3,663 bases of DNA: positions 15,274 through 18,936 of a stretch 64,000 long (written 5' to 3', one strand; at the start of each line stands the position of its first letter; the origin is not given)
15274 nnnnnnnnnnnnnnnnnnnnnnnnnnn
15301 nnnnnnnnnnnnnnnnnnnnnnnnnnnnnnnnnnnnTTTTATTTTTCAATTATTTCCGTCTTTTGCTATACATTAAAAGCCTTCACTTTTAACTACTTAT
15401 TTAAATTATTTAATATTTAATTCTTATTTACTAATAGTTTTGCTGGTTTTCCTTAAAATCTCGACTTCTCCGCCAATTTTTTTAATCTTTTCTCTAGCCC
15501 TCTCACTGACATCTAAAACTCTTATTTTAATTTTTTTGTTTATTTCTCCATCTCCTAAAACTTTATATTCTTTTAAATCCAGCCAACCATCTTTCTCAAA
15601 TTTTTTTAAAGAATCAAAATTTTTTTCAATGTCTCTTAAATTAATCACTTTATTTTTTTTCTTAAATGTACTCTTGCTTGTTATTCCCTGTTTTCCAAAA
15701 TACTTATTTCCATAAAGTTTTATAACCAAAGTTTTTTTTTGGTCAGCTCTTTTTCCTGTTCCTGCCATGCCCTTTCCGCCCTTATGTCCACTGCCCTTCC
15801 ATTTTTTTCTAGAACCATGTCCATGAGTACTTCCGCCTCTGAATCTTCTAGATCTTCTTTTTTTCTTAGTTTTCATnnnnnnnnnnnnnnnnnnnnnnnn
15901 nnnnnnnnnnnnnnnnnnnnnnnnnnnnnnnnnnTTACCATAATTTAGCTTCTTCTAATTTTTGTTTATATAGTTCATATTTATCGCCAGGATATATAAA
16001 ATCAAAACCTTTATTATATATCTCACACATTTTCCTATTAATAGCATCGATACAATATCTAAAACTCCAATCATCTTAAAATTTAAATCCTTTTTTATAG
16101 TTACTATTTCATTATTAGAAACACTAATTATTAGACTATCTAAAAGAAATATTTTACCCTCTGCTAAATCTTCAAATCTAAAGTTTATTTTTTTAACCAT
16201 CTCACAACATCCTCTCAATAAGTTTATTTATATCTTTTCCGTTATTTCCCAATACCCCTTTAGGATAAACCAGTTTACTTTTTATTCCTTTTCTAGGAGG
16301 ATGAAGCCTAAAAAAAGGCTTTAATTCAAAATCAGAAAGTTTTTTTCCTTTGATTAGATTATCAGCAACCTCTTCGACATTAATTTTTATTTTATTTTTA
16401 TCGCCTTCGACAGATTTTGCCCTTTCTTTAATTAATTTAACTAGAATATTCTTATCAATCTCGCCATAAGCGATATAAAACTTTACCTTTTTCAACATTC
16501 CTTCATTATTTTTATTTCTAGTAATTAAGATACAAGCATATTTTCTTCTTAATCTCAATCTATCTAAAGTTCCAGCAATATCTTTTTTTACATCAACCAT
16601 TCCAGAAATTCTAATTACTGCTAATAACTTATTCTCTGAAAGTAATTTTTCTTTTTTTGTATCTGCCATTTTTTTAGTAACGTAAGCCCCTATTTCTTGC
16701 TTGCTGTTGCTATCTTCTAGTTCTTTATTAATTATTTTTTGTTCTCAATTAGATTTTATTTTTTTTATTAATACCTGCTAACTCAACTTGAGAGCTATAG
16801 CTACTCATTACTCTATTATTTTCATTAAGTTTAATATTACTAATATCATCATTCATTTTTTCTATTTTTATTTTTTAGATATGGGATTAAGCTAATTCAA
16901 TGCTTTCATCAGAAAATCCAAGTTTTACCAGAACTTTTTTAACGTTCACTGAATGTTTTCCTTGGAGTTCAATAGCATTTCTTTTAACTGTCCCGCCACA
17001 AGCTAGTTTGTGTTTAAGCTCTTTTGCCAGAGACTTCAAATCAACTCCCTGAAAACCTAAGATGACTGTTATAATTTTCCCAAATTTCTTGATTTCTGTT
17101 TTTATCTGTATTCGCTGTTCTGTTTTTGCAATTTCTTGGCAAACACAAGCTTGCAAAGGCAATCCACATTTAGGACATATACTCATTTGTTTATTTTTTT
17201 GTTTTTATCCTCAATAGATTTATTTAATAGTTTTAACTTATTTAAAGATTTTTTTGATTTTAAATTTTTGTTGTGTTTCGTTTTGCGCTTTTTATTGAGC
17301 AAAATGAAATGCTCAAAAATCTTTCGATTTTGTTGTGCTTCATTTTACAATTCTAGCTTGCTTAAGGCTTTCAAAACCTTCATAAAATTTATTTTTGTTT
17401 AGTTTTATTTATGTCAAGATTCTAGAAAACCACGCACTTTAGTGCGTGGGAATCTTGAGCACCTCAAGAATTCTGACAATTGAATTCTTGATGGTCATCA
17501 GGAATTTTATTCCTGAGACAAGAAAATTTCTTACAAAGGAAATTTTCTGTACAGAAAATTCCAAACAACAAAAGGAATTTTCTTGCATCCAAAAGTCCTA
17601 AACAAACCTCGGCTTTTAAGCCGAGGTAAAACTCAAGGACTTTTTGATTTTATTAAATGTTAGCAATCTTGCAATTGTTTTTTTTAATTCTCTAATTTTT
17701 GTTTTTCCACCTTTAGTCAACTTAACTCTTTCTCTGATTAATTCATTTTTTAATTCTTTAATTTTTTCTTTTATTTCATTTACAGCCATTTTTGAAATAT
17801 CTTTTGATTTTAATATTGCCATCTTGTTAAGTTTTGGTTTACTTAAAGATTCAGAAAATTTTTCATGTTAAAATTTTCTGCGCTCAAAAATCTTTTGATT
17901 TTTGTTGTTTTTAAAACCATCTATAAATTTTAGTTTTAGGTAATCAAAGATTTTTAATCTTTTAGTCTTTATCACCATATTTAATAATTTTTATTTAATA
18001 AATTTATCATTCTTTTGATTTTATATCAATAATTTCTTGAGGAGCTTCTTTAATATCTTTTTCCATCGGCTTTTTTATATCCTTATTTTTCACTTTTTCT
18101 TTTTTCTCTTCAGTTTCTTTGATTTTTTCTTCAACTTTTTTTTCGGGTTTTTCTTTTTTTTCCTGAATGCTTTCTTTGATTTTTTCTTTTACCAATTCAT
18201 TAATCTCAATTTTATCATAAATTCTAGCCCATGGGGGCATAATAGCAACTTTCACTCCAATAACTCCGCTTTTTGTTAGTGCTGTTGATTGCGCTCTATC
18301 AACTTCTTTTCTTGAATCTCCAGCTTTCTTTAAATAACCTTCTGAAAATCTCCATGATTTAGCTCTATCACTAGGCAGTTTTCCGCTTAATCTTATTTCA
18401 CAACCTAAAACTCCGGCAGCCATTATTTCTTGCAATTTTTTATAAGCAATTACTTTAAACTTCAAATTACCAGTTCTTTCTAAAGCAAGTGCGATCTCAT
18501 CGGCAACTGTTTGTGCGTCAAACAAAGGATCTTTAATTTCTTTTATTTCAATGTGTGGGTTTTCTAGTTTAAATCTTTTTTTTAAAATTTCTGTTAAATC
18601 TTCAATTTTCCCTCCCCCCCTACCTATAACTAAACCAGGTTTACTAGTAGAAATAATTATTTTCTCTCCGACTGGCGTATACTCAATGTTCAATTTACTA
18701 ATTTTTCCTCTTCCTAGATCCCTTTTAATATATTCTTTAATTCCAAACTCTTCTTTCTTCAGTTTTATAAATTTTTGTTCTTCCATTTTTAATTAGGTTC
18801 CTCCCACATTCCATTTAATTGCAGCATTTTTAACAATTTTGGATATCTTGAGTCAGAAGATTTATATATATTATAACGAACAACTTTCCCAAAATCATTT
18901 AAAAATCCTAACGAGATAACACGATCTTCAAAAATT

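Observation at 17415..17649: Dense array of perfect stem-loops with four-segment alternative pairing inside the ribosomal operon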

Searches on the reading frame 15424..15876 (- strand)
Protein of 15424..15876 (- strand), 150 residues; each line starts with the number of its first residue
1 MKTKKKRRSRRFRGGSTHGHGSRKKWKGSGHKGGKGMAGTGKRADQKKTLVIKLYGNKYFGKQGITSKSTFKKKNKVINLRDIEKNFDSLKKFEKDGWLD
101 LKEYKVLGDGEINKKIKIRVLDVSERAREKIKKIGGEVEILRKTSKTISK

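Call 15: search_protein_families(library=pfam, proteins=[window:15424-15876:-])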
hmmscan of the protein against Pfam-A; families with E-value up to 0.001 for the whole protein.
window:15424-15876:- (150 aa): 1 family
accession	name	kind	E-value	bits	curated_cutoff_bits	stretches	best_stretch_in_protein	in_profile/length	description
PF00828.25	Ribosomal_L27A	-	4.9e-14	52.9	21.5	1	77-139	1-72/72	Ribosomal proteins 50S-L15, 50S-L18e, 60S-L27A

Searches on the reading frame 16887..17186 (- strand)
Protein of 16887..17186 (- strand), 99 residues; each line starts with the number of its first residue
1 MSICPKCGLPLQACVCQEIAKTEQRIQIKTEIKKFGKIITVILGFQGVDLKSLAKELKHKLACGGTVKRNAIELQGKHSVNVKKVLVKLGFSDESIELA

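Call 15: search_protein_families(library=pfam, proteins=[window:16887-17186:-])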
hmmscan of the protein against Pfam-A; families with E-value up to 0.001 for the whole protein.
window:16887-17186:- (99 aa): 1 family
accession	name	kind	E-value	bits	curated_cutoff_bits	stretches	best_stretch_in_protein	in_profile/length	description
PF01253.27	SUI1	-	1.5e-18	67.4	25.5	1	23-91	2-76/77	Translation initiation factor SUI1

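Call 24: find_homologous_proteins(query=window:16887-17186:-, max_evalue=1e-20)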
Query window:16887-17186:- (99 aa): 1585 proteins with E <= 1e-20 among 1675 candidates; the best 120 are listed.
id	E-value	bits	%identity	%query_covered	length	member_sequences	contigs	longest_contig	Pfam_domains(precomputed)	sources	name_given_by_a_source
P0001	2.8e-56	205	100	100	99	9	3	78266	PF01253.28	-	-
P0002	5.7e-49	182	90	100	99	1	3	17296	PF01253.28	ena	-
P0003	3.4e-48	179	87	100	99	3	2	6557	PF01253.28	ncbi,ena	ncbi:MAG: translation initiation factor [Nanoarchaeota archaeon]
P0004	1.7e-43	164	78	100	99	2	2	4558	PF01253.28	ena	-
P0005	2.3e-43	164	75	100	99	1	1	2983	PF01253.28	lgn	-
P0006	2.3e-43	164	79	100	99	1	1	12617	PF01253.28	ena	-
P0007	4.9e-43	163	74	99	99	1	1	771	PF01253.28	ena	-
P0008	4.9e-43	163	73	99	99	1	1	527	PF01253.28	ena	-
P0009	5.4e-43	163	78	100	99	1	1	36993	PF01253.28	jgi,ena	-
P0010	7.4e-43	162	78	100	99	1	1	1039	PF01253.28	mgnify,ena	mgnify:FL=1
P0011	7.9e-43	162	75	100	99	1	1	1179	PF01253.28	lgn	-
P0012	8.2e-43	162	77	100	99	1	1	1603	PF01253.28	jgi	jgi:translation initiation factor 1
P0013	8.5e-43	162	78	99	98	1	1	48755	PF01253.28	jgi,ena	-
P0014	9.7e-43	162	74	100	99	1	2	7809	PF01253.28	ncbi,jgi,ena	-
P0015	1.5e-42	161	74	100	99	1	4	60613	PF01253.28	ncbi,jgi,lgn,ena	-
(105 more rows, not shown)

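Call 26: find_encoding_contigs(protein=P0002, flank=4000, max_places=4)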
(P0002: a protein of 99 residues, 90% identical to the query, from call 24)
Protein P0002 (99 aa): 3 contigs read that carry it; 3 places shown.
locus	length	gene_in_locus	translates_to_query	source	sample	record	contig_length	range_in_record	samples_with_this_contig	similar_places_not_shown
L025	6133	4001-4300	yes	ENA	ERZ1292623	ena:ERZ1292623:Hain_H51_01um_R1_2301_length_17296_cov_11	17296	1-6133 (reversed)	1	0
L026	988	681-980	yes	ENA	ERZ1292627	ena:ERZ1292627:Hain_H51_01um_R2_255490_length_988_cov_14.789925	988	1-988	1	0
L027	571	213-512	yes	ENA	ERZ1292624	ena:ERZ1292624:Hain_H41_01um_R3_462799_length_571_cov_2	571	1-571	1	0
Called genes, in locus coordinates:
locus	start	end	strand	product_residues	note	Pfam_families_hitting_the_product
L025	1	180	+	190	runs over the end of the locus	PF01655:Ribosomal_L32e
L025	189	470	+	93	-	-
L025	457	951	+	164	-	PF01280:Ribosomal_L19e, PF25476:Ribosomal_L19e_C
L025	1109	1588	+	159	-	PF00861:Ribosomal_L18p (weak), PF17144:Ribosomal_L5e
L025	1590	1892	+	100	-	-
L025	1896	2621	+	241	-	PF00333:Ribosomal_S5, PF03719:Ribosomal_S5_C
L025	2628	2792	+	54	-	-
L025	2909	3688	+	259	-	PF07650:KH_2, PF00189:Ribosomal_S3_C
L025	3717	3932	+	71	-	PF00831:Ribosomal_L29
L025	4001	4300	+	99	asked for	PF01253:SUI1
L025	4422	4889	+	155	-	PF00327:Ribosomal_L30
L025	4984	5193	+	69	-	-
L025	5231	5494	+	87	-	-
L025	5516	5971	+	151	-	PF00828:Ribosomal_L27A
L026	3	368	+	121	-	?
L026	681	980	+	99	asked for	PF01253:SUI1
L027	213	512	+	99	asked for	PF01253:SUI1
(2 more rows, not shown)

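Call 27: find_encoding_contigs(protein=P0003, flank=4000, max_places=4)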
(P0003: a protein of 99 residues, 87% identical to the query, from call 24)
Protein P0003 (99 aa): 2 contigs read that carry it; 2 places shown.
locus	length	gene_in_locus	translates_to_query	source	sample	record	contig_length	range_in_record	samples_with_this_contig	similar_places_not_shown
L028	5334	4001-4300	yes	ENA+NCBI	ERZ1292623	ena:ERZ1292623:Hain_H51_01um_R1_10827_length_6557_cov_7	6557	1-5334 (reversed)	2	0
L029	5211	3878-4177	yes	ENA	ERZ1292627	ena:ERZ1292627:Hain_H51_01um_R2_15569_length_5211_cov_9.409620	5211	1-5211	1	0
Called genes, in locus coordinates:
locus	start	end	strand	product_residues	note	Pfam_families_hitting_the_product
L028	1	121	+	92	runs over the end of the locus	-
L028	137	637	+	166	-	PF01280:Ribosomal_L19e, PF25476:Ribosomal_L19e_C (weak)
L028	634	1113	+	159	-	PF17144:Ribosomal_L5e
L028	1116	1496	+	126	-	-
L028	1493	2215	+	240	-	PF00333:Ribosomal_S5, PF03719:Ribosomal_S5_C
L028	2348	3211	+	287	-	PF07650:KH_2, PF00189:Ribosomal_S3_C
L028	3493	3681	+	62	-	PF00831:Ribosomal_L29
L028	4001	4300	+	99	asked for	PF01253:SUI1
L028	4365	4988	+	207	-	PF00327:Ribosomal_L30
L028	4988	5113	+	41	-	-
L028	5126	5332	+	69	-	?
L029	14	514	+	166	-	PF01280:Ribosomal_L19e, PF25476:Ribosomal_L19e_C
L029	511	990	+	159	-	PF17144:Ribosomal_L5e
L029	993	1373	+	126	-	-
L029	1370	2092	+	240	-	PF00333:Ribosomal_S5, PF03719:Ribosomal_S5_C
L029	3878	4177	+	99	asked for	PF01253:SUI1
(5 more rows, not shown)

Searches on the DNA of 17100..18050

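Call 8: search_rna_families(source=window, start=17100, end=18050, threshold=evalue, max_evalue=10)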
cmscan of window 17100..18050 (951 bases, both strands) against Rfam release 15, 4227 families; matches with E-value up to 10: 20.
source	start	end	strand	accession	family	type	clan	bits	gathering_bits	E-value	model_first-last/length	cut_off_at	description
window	17263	17320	+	RF03394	mir-2574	Gene; miRNA;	-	27.5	90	0.0023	1-68/68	no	mir-2574 microRNA precursor family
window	17598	17686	-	RF02846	Ref84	Gene; antisense;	-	24.1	52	1.6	1-87/87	no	Enterococcus sRNA 84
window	17607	17697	-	RF01457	rli22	Gene; sRNA;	CL00114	23.2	80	0.33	1-111/111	no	Listeria sRNA rli22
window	17258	17345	-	RF01842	mycoplasma_FSE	Cis-reg; frameshift_element;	-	22.7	88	7.2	1-87/87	no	mycoplasma ribosomal frameshift element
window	17434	17599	+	RF02792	sRNA162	Gene; antisense;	-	21.5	78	0.26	1-190/190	no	Archaeal Small RNA 162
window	17262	17324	+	RF03566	mir-4875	Gene; miRNA;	-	21.4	90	0.18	1-73/73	no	mir-4875 microRNA precursor family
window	17602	17672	-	RF02701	PsrR1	Gene; sRNA;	-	21.1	42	0.26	1-79/79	no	Photosynthesis regulatory RNA1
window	17496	17603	-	RF03896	MIR2275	Gene; miRNA;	-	18.9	60.5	1.6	1-95/95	no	MIR2275 microRNA precursor family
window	17520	17556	-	RF00480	HIV_FE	Cis-reg; frameshift_element;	-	18.9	45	7.7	1-52/52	no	HIV Ribosomal frameshift signal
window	17591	17665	-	RF02732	JA04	Gene; sRNA;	-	18.8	81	8.1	1-81/81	no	Aggregatibacter sRNA JA04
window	17264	17321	-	RF03394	mir-2574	Gene; miRNA;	-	18.6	90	0.82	1-68/68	no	mir-2574 microRNA precursor family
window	17268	17319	+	RF03956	mir-737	Gene; miRNA;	-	18.4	60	6.7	1-63/63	no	mir-737 microRNA precursor family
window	17446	17521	+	RF02362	Yfr10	Gene; sRNA;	-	18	43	9.1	1-78/78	no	Cyanobacterial functional RNA 10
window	17262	17323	+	RF03323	mir-3613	Gene; miRNA;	-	17.3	91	1.5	12-74/86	no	mir-3613 microRNA precursor family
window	17161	17222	-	RF01625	ceN28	Gene; snRNA; snoRNA; CD-box;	-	16.7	70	2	1-88/88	no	Caenorhabditis snoRNA ceN28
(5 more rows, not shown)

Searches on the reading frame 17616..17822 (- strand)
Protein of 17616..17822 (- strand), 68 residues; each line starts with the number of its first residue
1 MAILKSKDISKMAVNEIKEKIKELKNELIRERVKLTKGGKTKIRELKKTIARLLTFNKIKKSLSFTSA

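Call 15: search_protein_families(library=pfam, proteins=[window:17616-17822:-])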
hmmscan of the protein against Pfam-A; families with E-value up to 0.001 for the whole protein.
window:17616-17822:- (68 aa): 2 families
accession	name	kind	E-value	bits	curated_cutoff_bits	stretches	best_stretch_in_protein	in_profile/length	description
PF00831.28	Ribosomal_L29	-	1.3e-09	38.3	24.5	1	7-56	1-53/57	Ribosomal L29 protein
PF06698.16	DUF1192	-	0.00033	21.2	25.5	1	3-37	11-45/58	Protein of unknown function (DUF1192)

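Call 18: find_encoding_contigs(protein=window:17616-17822:-, flank=4000, max_places=10)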
Protein window:17616-17822:- (68 aa): 4 contigs read that carry it; 3 places shown.
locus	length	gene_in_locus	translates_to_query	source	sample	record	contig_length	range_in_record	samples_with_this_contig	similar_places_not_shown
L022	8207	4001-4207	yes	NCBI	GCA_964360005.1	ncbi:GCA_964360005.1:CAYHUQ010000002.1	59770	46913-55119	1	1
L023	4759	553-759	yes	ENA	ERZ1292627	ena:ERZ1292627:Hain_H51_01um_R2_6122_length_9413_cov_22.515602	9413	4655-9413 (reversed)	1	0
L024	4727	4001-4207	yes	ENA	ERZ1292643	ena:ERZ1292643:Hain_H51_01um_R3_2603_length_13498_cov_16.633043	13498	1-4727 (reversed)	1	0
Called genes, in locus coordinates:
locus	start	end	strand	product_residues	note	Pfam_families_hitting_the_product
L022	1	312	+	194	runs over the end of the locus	PF01655:Ribosomal_L32e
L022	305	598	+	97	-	-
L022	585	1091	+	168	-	PF01280:Ribosomal_L19e, PF25476:Ribosomal_L19e_C (weak)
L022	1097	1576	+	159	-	PF00861:Ribosomal_L18p (weak), PF17144:Ribosomal_L5e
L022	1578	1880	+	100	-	-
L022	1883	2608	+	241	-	PF00333:Ribosomal_S5, PF03719:Ribosomal_S5_C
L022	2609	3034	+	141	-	-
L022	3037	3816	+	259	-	PF07650:KH_2, PF00189:Ribosomal_S3_C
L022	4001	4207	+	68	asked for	PF00831:Ribosomal_L29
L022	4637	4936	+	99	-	PF01253:SUI1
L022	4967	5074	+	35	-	-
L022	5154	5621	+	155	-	PF00327:Ribosomal_L30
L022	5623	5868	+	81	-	-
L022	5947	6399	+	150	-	PF00828:Ribosomal_L27A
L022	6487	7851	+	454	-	PF00344:SecY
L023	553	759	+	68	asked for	PF00831:Ribosomal_L29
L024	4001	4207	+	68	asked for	PF00831:Ribosomal_L29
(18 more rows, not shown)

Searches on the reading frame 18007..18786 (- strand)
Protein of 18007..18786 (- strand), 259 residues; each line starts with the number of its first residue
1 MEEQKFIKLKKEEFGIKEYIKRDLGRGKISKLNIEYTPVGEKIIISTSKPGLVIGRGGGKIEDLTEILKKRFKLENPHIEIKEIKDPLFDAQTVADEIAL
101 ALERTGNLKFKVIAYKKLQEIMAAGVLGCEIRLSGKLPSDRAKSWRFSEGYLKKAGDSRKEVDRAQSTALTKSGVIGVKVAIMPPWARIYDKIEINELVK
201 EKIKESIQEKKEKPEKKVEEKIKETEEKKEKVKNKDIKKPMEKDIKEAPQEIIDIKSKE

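Call 15: search_protein_families(library=pfam, proteins=[window:18007-18786:-])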
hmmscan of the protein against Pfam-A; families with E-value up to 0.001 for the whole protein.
window:18007-18786:- (259 aa): 2 families
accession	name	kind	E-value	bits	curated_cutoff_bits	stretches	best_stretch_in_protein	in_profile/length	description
PF00189.25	Ribosomal_S3_C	-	1e-18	68.1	34.1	1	101-182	4-83/83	Ribosomal protein S3, C-terminal domain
PF07650.23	KH_2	-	6.5e-12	45.5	22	1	16-86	2-75/78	KH domain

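Call 17: find_related_loci(query=window:18007-18786:-, collection=genome_contigs, flank=4000)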
Query window:18007-18786:- (259 aa) in genome_contigs; peptide patterns used: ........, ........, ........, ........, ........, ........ (x = any residue, [..] = any of these).
169 stretches matched a pattern; 21 encode a relative of the query (tblastn E <= 1e-3); 21 distinct loci.
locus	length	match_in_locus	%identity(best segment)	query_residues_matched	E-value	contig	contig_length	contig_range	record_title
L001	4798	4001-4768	81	1-259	4e-126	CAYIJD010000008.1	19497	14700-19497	MAG TPA_asm: Candidatus Woesearchaeota archaeon isolate ERP119705_co24_1047 genome assembly, contig: NODE_3154_length_19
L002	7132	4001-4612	80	1-204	2e-110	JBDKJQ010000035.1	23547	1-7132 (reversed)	MAG: archaeon isolate guil_2019_sw_WHONDRS-S19S_0049_B_bin.39 scaffold_2673563, whole genome shotgun sequence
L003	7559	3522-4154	77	1-211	1e-108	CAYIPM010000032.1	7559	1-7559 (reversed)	MAG TPA_asm: Candidatus Woesearchaeota archaeon isolate ERP119705_co25_79 genome assembly, contig: NODE_10422_length_755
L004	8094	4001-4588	82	1-196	3e-108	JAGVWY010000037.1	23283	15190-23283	Candidatus Pacearchaeota archaeon isolate RIFCSPLOWO2_02_FULL_30_10 rifcsplowo2_02_scaffold_2434, whole genome shotgun s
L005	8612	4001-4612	80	1-204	9e-108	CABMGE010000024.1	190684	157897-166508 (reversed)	uncultured archaeon isolate LFW-165_1 genome assembly, contig: LFW1651_6, whole genome shotgun sequence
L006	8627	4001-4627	78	1-209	1e-105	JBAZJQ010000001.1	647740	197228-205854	MAG: Candidatus Pacearchaeota archaeon isolate SO_2017_LW4_123 scaffold_30_c1_LW137-91_2017, whole genome shotgun sequen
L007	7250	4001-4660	76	1-218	4e-105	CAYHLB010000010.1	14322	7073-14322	MAG TPA_asm: Candidatus Woesearchaeota archaeon isolate ERP119705_co13_510 genome assembly, contig: NODE_5293_length_143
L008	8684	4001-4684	72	1-227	2e-105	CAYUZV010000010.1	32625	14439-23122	MAG TPA_asm: Candidatus Woesearchaeota archaeon isolate SRP141376_co1_307 genome assembly, contig: NODE_3147_length_3262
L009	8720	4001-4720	72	1-238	2e-105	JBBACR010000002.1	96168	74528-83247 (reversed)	MAG: Candidatus Pacearchaeota archaeon isolate SO_2017_LW1_53 NODE_93_length_96168_cov_6.856634_LW64-88_2017, whole geno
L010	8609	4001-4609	78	1-203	2e-104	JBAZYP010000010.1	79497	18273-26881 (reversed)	MAG: Candidatus Pacearchaeota archaeon isolate SO_2017_GW1_83 NODE_1887_length_79497_cov_1.456734_OW334_2017, whole geno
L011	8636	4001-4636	77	1-212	2e-104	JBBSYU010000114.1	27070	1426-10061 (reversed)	MAG: Nanoarchaeota archaeon isolate H43-bin046_1 H43_bin046_1_000000000114, whole genome shotgun sequence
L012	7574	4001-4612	77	1-204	3e-104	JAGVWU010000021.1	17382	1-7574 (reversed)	Candidatus Pacearchaeota archaeon isolate RIFOXYC1_FULL_30_12 rifoxyc1_full_scaffold_1117, whole genome shotgun sequence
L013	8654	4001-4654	74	1-218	1e-103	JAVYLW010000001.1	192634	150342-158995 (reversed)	MAG: Candidatus Pacearchaeota archaeon isolate DPZ-2_202101_bins_140 DPZ-2_202101_bins_140_scaffold_1, whole genome shot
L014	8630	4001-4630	74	1-214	8e-102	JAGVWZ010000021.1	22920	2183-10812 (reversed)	Candidatus Pacearchaeota archaeon isolate RIFOXYB1_FULL_29_20 rifoxyb1_full_scaffold_753, whole genome shotgun sequence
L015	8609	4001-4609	80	1-203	6e-108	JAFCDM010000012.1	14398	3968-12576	Candidatus Pacearchaeota archaeon isolate Meg19_1012_Bin_465 Meg19_1012_Bin_465_scaffold_21728, whole genome shotgun seq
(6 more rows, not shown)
